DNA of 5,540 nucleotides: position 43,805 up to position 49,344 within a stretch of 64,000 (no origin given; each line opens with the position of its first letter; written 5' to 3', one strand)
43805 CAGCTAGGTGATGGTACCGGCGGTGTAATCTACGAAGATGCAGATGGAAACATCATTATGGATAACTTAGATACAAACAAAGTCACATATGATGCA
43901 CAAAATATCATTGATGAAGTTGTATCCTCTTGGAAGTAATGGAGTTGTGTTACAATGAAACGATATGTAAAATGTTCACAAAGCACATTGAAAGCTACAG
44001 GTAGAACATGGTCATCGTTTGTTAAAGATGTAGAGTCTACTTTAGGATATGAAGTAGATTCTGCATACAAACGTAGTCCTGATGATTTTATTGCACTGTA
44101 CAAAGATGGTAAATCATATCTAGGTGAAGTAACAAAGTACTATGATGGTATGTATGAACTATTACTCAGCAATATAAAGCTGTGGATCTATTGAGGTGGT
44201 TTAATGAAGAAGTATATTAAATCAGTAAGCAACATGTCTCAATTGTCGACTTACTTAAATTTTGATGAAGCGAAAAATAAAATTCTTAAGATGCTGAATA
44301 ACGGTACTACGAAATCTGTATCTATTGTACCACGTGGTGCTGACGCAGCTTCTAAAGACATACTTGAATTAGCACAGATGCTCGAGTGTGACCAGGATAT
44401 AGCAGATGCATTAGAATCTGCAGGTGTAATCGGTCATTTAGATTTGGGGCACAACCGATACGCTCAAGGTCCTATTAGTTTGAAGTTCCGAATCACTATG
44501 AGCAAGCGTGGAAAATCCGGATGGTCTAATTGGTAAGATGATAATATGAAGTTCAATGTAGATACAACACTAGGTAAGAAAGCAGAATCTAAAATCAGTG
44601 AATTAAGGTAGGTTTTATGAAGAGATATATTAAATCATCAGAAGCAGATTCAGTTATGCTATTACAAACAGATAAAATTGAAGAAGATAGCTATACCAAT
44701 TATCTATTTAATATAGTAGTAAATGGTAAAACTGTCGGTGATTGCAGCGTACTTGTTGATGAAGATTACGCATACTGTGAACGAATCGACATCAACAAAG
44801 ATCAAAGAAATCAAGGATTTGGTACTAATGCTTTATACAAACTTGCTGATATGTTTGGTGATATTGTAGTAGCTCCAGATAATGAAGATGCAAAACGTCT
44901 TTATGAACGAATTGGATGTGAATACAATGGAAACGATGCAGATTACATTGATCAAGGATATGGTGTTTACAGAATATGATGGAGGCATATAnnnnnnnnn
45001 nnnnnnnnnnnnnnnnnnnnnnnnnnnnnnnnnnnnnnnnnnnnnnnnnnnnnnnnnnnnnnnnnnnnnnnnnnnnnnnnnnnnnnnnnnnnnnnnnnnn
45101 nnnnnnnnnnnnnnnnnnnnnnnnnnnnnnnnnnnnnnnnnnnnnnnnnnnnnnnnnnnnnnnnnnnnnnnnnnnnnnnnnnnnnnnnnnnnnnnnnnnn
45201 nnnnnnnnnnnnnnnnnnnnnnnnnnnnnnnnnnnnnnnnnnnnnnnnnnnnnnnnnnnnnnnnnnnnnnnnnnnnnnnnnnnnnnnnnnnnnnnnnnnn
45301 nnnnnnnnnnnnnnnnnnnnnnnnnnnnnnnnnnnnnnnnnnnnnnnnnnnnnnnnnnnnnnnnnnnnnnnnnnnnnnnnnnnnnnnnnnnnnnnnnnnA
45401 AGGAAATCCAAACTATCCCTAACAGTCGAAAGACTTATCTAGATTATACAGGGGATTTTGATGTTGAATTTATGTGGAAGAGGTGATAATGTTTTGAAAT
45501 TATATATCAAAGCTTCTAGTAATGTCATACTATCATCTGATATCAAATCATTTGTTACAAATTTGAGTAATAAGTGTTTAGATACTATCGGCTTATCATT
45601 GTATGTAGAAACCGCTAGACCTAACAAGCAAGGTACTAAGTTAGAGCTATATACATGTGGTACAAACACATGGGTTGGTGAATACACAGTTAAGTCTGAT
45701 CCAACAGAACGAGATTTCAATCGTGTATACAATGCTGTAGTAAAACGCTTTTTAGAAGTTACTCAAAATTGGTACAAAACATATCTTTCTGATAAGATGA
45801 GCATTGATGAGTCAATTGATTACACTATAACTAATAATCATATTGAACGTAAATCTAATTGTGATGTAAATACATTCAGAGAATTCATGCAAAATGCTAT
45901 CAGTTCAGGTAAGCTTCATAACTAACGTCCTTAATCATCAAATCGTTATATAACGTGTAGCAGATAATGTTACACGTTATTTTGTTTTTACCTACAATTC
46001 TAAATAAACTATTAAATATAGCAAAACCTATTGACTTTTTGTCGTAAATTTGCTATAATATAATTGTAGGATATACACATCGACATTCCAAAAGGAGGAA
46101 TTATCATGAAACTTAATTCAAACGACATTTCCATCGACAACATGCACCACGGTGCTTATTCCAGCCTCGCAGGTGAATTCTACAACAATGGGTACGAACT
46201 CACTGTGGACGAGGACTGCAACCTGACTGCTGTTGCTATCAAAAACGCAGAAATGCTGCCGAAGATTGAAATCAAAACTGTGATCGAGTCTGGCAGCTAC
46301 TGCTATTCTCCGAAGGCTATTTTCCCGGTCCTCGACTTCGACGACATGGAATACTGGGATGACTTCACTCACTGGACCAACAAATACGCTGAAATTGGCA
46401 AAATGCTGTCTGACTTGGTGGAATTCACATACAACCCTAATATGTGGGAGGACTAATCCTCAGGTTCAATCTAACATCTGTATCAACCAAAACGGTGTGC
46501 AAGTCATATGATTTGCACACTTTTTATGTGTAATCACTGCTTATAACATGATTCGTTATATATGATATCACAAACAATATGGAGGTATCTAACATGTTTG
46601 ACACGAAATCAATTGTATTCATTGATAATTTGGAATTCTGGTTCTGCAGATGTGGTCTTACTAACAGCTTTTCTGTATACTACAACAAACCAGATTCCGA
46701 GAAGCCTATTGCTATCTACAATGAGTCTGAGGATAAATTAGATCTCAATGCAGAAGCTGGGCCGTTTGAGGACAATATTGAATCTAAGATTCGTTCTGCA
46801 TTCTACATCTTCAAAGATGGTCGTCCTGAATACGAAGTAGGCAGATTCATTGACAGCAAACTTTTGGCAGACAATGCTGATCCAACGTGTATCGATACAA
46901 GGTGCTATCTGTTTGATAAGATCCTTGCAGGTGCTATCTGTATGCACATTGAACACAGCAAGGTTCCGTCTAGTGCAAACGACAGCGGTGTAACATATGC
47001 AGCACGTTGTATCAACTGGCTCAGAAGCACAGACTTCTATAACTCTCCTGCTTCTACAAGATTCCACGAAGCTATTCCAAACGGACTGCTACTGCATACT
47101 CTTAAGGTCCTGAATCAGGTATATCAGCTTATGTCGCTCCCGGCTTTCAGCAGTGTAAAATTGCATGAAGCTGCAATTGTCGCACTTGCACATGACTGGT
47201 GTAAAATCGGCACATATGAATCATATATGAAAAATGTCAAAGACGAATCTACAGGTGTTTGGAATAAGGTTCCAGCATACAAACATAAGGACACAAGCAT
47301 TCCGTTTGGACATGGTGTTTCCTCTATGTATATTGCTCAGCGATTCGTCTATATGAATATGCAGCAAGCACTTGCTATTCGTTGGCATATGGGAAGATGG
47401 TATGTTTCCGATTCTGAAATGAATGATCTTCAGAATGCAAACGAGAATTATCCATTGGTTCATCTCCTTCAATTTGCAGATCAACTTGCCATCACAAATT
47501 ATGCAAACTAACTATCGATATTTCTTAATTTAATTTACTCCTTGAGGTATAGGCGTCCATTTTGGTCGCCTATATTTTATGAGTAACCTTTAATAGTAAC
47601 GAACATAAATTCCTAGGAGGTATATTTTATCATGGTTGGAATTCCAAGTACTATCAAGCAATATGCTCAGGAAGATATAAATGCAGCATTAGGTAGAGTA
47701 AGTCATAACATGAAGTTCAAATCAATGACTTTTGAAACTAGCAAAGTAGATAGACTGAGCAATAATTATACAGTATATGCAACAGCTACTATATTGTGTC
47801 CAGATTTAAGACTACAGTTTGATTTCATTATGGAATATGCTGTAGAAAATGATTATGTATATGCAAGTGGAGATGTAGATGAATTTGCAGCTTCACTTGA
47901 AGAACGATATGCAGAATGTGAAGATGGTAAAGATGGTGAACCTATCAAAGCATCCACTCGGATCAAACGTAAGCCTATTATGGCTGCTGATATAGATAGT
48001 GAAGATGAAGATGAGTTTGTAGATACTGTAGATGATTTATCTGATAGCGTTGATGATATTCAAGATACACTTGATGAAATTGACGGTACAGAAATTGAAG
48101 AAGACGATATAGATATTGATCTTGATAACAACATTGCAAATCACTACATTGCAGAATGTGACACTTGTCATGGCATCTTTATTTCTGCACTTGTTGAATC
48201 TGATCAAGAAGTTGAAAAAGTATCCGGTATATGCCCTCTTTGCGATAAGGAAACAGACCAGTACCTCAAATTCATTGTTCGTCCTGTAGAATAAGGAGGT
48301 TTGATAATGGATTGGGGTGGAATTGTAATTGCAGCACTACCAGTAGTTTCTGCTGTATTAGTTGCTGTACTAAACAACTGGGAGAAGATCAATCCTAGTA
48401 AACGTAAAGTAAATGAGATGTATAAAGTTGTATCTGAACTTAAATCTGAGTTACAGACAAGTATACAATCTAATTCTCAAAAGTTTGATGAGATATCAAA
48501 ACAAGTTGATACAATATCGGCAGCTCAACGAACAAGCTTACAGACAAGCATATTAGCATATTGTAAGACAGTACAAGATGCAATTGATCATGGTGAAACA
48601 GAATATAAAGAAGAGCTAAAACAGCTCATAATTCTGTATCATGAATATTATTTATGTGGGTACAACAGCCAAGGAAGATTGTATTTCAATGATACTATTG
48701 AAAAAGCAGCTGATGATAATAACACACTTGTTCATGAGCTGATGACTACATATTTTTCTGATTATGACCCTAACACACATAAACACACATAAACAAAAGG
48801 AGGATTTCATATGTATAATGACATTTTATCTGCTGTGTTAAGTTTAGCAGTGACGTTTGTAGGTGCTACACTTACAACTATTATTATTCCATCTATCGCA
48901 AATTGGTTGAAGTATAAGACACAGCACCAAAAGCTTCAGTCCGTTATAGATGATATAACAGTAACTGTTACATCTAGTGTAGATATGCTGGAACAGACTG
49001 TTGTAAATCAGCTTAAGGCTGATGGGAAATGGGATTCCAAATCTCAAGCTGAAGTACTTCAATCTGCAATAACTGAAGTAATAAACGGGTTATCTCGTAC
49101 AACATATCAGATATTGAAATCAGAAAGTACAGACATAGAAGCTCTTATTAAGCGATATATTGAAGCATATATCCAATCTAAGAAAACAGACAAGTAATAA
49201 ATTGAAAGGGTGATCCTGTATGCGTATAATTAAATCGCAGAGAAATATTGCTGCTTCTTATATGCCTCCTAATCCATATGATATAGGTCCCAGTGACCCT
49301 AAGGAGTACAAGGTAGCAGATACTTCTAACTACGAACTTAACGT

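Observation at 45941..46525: Terminator-insulated cassette: consensus sigma70 promoter driving a codon-atypical, Arg-free, very acidic 116-aa protein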

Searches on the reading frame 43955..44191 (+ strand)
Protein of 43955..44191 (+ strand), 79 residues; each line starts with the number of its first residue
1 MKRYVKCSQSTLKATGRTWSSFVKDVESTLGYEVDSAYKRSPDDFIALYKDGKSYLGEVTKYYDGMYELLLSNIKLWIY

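Call 89: search_protein_families(library=pfam, proteins=[window:43955-44191:+], max_evalue=0.05)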
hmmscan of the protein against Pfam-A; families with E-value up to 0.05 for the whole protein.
window:43955-44191:+ (79 aa): 1 family
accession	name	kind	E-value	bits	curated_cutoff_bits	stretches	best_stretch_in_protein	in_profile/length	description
PF17751.7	SKICH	-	0.011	16.7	23.4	1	23-61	11-49/103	SKICH domain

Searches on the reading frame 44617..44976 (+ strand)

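Call 89: search_protein_families(library=pfam, proteins=[window:44617-44976:+], max_evalue=0.05)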
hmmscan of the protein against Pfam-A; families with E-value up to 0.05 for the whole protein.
window:44617-44976:+ (120 aa): 4 families
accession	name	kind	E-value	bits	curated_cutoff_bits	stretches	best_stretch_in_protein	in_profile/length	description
PF00583.31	Acetyltransf_1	-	7.3e-08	33.1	20.7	1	21-100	28-115/116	Acetyltransferase (GNAT) family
PF13508.13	Acetyltransf_7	-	9.9e-05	23.1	27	1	34-100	9-81/84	Acetyltransferase (GNAT) domain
PF08445.16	FR47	-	0.0064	16.9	22.1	1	47-102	17-78/86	FR47-like protein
PF13302.13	Acetyltransf_3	-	0.019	16.1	25.4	1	14-101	39-137/138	Acetyltransferase (GNAT) domain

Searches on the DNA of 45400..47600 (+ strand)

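Call 6: search_dna_similar(query=window:45400-47600:+, collection=phages, mode=near)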
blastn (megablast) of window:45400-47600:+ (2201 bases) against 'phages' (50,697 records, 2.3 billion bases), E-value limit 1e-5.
No match.

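Call 82: search_rna_families(source=window, start=45700, end=46800, threshold=evalue, max_evalue=1)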
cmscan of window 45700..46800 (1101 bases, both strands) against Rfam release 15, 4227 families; matches with E-value up to 1: 0.
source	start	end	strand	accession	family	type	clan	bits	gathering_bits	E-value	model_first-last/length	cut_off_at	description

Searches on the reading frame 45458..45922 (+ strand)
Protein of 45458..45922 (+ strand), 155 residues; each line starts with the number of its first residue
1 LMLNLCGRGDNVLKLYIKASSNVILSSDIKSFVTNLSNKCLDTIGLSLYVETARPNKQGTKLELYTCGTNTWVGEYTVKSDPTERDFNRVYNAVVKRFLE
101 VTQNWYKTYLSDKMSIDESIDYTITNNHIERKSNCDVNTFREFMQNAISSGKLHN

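Call 4: search_protein_families(library=pfam, proteins=[window:45458-45922:+], max_evalue=0.1)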
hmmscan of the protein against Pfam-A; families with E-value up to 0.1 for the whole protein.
window:45458-45922:+ (155 aa): 0 families

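Call 5: search_protein_families(library=phrogs, proteins=[window:45458-45922:+], max_evalue=0.1)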
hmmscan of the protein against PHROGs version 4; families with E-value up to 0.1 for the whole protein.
window:45458-45922:+ (155 aa): 1 family
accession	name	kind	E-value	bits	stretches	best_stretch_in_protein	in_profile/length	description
phrog_9510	-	unknown function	0.082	14.2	0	100-149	18-67/129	-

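Call 89: search_protein_families(library=pfam, proteins=[window:45494-45922:+], max_evalue=0.05)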
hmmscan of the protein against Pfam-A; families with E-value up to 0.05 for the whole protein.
window:45494-45922:+ (143 aa): 0 families

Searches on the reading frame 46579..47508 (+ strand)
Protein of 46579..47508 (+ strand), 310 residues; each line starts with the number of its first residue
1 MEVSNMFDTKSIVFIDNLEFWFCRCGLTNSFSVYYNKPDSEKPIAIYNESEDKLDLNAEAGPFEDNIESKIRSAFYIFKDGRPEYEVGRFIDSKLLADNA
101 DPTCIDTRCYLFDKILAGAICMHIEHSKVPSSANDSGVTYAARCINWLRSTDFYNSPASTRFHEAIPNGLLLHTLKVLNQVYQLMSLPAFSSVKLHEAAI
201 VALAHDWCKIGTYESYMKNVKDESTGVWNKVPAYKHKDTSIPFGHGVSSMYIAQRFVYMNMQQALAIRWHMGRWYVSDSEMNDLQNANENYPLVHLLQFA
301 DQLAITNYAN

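Call 4: search_protein_families(library=pfam, proteins=[window:46579-47508:+], max_evalue=0.1)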
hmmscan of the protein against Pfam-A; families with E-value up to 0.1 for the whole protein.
window:46579-47508:+ (310 aa): 1 family
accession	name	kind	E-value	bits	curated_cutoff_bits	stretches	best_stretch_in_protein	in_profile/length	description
PF01966.28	HD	-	0.01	16.6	22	1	173-304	4-114/116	HD domain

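Call 5: search_protein_families(library=phrogs, proteins=[window:46579-47508:+], max_evalue=0.1)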
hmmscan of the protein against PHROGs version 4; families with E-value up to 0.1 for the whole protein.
window:46579-47508:+ (310 aa): 2 families
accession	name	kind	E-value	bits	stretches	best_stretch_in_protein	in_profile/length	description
phrog_28876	-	other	1.6e-26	94.1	1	145-304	25-189/435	metal-dependent phosphohydrolase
phrog_5889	-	unknown function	1e-22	81.7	1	147-307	40-195/242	-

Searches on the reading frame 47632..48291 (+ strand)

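Call 4: search_protein_families(library=pfam, proteins=[window:47632-48291:+], max_evalue=0.1)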
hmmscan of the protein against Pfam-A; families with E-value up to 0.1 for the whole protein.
window:47632-48291:+ (220 aa): 3 families
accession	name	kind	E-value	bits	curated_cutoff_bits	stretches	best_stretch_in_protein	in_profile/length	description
PF25207.1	DUF7837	-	0.023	15.1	27.8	0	152-181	12-42/47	Domain of unknown function (DUF7837)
PF13729.12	TraF_2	-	0.038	13.7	25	1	121-166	27-73/264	F plasmid transfer operon, TraF, protein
PF23466.1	WWE_4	-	0.067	13.8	24.5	0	23-43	35-55/55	WWE domain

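Call 5: search_protein_families(library=phrogs, proteins=[window:47632-48291:+], max_evalue=0.1)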
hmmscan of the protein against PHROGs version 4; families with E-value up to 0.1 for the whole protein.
window:47632-48291:+ (220 aa): 0 families

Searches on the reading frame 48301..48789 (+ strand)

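Call 59: search_protein_families(library=pfam, proteins=[window:48301-48789:+], max_evalue=0.01)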
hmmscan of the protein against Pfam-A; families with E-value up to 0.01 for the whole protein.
window:48301-48789:+ (163 aa): 2 families
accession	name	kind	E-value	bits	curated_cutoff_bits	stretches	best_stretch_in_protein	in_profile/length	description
PF05055.17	DUF677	-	0.00077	18.9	29.1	1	13-103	212-292/336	Protein of unknown function (DUF677)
PF05816.16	TelA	-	0.0036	16.9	30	1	16-78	46-108/332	Toxic anion resistance protein (TelA)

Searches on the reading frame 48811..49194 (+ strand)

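Call 59: search_protein_families(library=pfam, proteins=[window:48811-49194:+], max_evalue=0.01)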
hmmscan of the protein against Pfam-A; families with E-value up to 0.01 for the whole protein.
window:48811-49194:+ (128 aa): 1 family
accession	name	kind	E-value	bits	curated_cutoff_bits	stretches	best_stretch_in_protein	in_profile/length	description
PF05478.16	Prominin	-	0.0077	14.8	34.3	1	34-122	649-735/799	Prominin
